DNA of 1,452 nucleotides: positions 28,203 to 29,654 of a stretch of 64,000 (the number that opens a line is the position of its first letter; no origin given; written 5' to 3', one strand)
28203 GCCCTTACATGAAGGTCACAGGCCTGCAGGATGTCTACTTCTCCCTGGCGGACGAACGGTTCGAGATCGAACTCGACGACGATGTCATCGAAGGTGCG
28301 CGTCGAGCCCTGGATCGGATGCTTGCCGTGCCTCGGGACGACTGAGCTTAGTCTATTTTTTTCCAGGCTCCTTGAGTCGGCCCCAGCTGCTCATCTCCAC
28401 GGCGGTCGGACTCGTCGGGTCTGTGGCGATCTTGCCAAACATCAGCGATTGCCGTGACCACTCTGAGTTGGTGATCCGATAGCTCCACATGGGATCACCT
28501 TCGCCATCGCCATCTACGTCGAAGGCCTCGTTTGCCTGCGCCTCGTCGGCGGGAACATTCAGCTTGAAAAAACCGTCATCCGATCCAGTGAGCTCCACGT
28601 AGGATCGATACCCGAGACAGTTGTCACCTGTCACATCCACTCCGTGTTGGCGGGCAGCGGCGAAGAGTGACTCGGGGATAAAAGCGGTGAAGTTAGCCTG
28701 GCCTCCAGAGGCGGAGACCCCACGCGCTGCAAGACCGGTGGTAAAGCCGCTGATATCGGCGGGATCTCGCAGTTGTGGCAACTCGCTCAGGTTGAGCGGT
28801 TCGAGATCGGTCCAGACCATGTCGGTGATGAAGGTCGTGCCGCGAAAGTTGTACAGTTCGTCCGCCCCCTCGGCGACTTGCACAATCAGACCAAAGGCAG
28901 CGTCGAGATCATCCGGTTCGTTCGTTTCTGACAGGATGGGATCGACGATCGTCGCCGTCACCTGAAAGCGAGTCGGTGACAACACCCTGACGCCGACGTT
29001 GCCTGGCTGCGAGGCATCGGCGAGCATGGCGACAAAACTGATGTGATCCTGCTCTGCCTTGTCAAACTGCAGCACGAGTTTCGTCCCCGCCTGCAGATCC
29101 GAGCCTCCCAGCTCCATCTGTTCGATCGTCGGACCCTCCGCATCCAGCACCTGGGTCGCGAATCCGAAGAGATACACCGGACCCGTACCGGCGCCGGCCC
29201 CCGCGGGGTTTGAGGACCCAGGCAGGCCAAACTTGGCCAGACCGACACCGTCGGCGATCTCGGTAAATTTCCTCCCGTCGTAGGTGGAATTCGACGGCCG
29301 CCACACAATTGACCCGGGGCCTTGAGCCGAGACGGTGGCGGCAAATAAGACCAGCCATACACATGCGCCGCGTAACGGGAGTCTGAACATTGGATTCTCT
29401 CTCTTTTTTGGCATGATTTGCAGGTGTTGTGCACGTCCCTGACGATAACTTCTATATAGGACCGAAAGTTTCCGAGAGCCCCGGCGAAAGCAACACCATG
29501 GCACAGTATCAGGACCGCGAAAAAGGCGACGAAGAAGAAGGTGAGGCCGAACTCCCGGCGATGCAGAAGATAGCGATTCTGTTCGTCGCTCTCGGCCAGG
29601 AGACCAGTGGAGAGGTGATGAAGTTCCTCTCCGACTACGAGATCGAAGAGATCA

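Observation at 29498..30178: FliG N+M domains (with EHPQ motif) fused to a LuxR-type HTH: a rotor-protein fold recruited as a transcription factor?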

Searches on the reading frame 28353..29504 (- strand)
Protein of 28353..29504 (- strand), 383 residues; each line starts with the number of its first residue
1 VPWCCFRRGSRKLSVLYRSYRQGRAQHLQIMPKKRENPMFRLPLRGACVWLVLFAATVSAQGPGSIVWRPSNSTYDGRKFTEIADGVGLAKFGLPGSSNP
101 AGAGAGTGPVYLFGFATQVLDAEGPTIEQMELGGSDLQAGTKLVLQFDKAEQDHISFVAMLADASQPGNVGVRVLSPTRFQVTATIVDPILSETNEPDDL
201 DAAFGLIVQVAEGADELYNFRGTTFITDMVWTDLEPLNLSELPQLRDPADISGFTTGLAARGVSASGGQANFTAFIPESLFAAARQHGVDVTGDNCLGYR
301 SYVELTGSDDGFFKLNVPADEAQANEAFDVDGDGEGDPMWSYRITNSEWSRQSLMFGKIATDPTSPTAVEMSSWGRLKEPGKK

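Call 3: search_protein_families(library=pfam, proteins=[window:28353-29504:-], max_evalue=1)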
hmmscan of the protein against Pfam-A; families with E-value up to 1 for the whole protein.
window:28353-29504:- (383 aa): 0 families

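Call 66: search_protein_families(library=ncbifam, proteins=[window:28356-29306:-], max_evalue=0.01)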
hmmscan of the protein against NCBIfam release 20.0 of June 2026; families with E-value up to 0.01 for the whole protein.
window:28356-29306:- (317 aa): 0 families
